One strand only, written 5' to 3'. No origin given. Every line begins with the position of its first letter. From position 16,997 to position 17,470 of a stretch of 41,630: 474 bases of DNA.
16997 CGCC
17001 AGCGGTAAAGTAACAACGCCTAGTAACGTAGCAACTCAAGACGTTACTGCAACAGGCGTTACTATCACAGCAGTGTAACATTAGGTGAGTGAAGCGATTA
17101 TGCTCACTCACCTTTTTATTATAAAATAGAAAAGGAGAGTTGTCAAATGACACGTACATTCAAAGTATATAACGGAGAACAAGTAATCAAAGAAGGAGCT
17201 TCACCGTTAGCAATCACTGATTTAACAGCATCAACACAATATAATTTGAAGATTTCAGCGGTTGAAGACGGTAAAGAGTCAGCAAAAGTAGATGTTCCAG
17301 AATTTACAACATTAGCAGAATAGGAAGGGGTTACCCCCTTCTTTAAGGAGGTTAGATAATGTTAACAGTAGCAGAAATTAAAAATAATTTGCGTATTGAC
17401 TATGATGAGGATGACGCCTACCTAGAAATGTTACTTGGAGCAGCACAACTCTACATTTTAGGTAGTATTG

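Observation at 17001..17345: An Ig-like/FN3 domain is split across a -1-frame extension of the capsid gene and a separate 58-aa ORF, with a hairpin terminator between them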

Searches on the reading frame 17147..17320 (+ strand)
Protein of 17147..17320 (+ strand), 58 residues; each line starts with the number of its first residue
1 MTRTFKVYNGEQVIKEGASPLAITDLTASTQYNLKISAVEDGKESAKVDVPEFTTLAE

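Call 4: search_protein_families(library=pfam, proteins=[window:17147-17320:+], max_evalue=1)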
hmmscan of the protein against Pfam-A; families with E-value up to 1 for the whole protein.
window:17147-17320:+ (58 aa): 2 families
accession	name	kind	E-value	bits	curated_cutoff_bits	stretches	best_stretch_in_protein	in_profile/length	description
PF00041.27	fn3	-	0.0057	17.3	25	1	21-49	51-82/84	Fibronectin type III domain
PF25059.1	FN3_DSCAM-DSCAML_C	-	0.011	16.5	39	1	18-49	44-76/89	DSCAM/DSCAML C-terminal Fn3-like domain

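Call 12: search_protein_families(library=pfam, proteins=[window:17147-17320:+], max_evalue=10)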
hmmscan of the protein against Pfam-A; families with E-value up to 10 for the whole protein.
seq(58 aa): 2 families
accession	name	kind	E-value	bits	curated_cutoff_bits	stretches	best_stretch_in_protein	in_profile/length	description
PF00041.27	fn3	-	0.0057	17.3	25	1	21-49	51-82/84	Fibronectin type III domain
PF25059.1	FN3_DSCAM-DSCAML_C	-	0.011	16.5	39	1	18-49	44-76/89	DSCAM/DSCAML C-terminal Fn3-like domain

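Call 22: find_homologous_proteins(query=window:17147-17320:+, max_evalue=0.001)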
Query seq(58 aa) (58 aa): 22 proteins with E <= 0.001 among 22 candidates.
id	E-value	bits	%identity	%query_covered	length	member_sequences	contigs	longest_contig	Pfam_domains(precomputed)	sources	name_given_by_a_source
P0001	2.9e-28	113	98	100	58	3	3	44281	-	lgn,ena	-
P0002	1.1e-27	111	97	100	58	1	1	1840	-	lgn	-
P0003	3.4e-27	109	95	100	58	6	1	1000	-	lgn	-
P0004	1.7e-26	107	95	100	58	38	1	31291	-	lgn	-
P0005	1.3e-25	104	93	100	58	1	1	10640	-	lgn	-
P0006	2.0e-25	104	91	100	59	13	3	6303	-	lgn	-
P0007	2.6e-25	103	91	100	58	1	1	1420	-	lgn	-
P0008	2.5e-24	100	91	100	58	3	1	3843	-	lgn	-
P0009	1.1e-22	95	86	98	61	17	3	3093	-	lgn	-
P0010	1.9e-22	95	83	100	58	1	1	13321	-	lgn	-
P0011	1.8e-21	91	83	100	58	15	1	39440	-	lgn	-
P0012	2.9e-21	91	83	100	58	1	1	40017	-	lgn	-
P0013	3.8e-20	87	79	100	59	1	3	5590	-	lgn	-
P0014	7.6e-20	86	82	95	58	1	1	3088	-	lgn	-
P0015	2.1e-19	85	79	100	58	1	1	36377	-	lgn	-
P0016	7.8e-19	83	73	97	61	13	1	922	-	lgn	-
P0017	9.8e-12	61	63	97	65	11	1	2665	-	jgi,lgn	jgi:hypothetical protein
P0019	3.4e-10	57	61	97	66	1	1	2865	-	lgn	-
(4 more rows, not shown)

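Call 26: find_related_loci(query=A1, collection=viral_contigs, flank=3000)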
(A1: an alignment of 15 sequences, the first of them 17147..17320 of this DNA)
Query A1 (58 aa) in viral_contigs; peptide patterns used: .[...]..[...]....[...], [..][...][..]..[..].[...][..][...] (x = any residue, [..] = any of these).
118 stretches matched a pattern; 55 encode a relative of the query (tblastn E <= 1e-3); 55 distinct loci.
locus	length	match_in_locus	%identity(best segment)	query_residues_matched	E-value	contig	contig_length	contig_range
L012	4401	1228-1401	100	1-58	3e-35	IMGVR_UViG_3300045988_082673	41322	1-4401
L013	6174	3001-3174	95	1-58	5e-33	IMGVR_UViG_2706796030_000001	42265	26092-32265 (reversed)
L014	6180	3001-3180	60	1-57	9e-16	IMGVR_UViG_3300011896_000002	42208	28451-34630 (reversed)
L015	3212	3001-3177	53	1-53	2e-13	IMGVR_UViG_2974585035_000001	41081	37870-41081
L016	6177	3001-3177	49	1-53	4e-12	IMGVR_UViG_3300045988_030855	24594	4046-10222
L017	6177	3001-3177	46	1-56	2e-11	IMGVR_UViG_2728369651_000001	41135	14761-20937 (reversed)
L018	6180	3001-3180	45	1-57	4e-11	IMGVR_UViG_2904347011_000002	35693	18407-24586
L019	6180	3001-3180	45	1-57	3e-11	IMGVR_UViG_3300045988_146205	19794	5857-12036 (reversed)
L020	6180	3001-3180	45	1-57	3e-11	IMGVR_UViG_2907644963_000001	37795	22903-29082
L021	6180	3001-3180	45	1-57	4e-11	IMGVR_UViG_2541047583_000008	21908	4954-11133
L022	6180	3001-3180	47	1-57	6e-11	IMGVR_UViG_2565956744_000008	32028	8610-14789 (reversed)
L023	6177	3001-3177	53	2-56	5e-11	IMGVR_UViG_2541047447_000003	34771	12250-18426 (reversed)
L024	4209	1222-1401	45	1-57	7e-11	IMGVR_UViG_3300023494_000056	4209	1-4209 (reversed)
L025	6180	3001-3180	45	1-57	8e-11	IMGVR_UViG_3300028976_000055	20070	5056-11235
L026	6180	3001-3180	45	1-57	8e-11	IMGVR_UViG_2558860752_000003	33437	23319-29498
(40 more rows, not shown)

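Call 31: search_protein_representatives(alignment_id=A1)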
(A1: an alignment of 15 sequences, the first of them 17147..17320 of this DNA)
Query: 15 sequences, 60 profile positions. Proteins with E-value up to 0.001 (for the whole library): 4076; up to 1e-10: 664; up to 1e-30: 32. The best 150 are listed.
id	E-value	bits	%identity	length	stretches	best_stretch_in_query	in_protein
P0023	3.8e-112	382.2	-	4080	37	14-55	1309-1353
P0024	1.7e-73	258.4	-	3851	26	17-51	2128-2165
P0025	8.1e-65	230.6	-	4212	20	18-51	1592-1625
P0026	4.4e-58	209.0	-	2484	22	18-57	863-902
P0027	3.0e-57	206.3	-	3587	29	16-45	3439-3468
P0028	4.2e-53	193.0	-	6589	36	18-47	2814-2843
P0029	1.9e-52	190.9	-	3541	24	4-55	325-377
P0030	1.1e-51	188.5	-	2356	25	14-48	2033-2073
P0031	2.3e-50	184.3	-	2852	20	5-44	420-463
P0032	1.3e-48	178.7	-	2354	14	21-47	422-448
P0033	7.4e-47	173.1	-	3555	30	19-48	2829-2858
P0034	1.4e-41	156.1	-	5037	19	12-40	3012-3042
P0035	1.8e-40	152.6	-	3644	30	24-55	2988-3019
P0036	2.3e-40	152.3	-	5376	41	13-58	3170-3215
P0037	6.5e-40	150.8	-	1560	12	19-53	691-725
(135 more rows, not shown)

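Call 34: search_solved_structures(query=A1, max_evalue=1, show_alignments=3)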
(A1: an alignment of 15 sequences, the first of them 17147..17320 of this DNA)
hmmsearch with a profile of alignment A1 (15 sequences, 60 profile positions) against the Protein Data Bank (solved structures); distinct sequences matched with E-value up to 1: 41.
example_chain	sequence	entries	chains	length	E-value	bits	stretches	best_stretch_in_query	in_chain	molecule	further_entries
3t1w_A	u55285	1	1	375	6.5e-11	45.1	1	19-45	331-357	four-domain fibronectin fragment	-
1fnf_A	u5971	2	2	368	2.4e-10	43.3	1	19-45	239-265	FIBRONECTIN | Isoform 1 of Fibronectin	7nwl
6mfa_A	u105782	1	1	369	3e-09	39.8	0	11-48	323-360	Fibronectin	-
5n47_B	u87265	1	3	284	2.2e-06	30.6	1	11-48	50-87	Fibronectin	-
4gh7_B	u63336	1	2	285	2.2e-06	30.6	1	11-48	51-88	Fibronectin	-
1fnh_A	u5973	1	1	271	2.9e-06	30.2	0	17-46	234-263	PROTEIN (FIBRONECTIN)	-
3r8q_A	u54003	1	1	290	3.8e-06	29.8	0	17-46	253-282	Fibronectin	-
8peq_A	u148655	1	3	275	4.3e-06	29.6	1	11-48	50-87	Fibronectin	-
8q6t_I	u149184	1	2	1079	7.7e-05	25.6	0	21-46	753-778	Titin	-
9p6s_C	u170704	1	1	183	7.9e-05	25.6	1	19-45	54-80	Fibronectin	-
1x5x_A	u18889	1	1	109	0.00013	24.9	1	22-56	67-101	Fibronectin type-III domain containing protein 3a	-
2n1k_A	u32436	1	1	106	0.00025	24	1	15-55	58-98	Fibronectin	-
4lxo_A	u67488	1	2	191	0.00026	23.9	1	19-46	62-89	Fibronectin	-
2gee_A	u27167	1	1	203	0.0024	20.9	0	19-47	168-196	hypothetical protein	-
1mfn_A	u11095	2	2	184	0.01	18.9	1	20-46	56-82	FIBRONECTIN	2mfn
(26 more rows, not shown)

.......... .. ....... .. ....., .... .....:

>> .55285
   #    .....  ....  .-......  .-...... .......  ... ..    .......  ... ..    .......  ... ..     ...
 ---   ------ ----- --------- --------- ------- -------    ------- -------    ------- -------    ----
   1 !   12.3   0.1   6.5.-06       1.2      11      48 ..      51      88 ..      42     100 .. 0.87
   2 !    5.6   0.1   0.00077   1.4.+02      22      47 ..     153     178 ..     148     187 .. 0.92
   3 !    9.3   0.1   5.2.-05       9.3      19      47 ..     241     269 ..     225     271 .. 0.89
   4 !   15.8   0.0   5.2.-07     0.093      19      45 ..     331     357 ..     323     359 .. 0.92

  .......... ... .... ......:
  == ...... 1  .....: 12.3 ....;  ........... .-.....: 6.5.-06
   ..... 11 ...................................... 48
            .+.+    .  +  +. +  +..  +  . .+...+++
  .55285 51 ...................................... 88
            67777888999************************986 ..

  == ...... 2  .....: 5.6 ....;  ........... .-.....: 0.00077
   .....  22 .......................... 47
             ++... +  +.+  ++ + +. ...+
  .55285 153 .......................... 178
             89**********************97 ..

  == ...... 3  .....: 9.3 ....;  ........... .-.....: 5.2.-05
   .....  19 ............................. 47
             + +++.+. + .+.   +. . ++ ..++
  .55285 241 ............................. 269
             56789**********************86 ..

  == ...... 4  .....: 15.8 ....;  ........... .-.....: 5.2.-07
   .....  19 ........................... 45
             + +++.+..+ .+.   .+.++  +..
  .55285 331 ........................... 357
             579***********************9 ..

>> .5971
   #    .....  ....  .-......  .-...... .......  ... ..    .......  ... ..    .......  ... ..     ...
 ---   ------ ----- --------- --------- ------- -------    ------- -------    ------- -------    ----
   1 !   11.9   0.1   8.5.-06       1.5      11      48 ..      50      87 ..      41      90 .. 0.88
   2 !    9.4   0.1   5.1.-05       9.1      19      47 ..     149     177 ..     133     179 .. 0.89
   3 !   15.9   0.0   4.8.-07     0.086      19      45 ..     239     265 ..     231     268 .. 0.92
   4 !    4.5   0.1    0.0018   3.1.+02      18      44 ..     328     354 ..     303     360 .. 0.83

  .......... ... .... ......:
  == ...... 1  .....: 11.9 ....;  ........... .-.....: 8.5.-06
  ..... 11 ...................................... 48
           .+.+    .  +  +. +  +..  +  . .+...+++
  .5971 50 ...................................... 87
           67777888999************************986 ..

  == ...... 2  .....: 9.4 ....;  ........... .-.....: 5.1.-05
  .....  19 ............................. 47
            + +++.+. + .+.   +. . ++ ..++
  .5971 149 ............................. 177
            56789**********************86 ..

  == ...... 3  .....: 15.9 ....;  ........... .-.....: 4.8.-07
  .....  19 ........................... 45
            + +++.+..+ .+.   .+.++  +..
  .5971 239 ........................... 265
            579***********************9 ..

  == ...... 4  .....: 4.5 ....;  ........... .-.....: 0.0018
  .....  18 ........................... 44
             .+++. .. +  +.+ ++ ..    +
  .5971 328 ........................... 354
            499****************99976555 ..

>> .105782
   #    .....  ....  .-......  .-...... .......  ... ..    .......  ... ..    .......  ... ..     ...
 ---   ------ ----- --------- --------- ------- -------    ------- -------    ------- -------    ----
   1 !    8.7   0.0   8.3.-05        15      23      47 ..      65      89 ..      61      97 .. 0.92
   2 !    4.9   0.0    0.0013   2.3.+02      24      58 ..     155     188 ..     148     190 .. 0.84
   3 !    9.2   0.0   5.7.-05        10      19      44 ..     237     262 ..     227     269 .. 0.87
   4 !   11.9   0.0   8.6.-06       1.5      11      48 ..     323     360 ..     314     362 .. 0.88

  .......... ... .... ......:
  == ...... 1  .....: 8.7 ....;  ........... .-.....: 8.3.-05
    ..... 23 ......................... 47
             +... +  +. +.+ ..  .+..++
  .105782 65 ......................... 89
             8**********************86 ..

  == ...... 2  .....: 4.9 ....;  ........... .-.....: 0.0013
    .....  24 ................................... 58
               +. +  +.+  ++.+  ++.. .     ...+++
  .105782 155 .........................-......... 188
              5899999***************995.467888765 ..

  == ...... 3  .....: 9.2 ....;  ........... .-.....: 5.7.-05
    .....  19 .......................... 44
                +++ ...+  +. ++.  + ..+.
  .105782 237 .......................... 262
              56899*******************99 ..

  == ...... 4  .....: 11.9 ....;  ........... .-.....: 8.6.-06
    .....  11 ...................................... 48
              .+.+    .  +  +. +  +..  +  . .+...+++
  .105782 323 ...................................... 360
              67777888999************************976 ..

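Call 39: predict_structure(alignment_id=A1)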
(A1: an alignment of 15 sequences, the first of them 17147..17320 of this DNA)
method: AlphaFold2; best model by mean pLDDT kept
length: 58 residues; sequences in the alignment: 15
mean_pLDDT: 90.3   pTM: 0.69
mean pLDDT of the five models: 90.3, 88.6, 88.4, 87.6, 84.8
residues with pLDDT >= 90: 42; 70-90: 14; 50-70: 2; < 50: 0
segments of 3 or more residues with pLDDT < 50: none
pLDDT, mean of each block of 10 residues (from residue 1): 88 91 90 93 92 87
secondary structure, 60 per line:
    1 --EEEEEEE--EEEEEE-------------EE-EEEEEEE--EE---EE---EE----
elements in order: E3-9 E12-17 E34-40
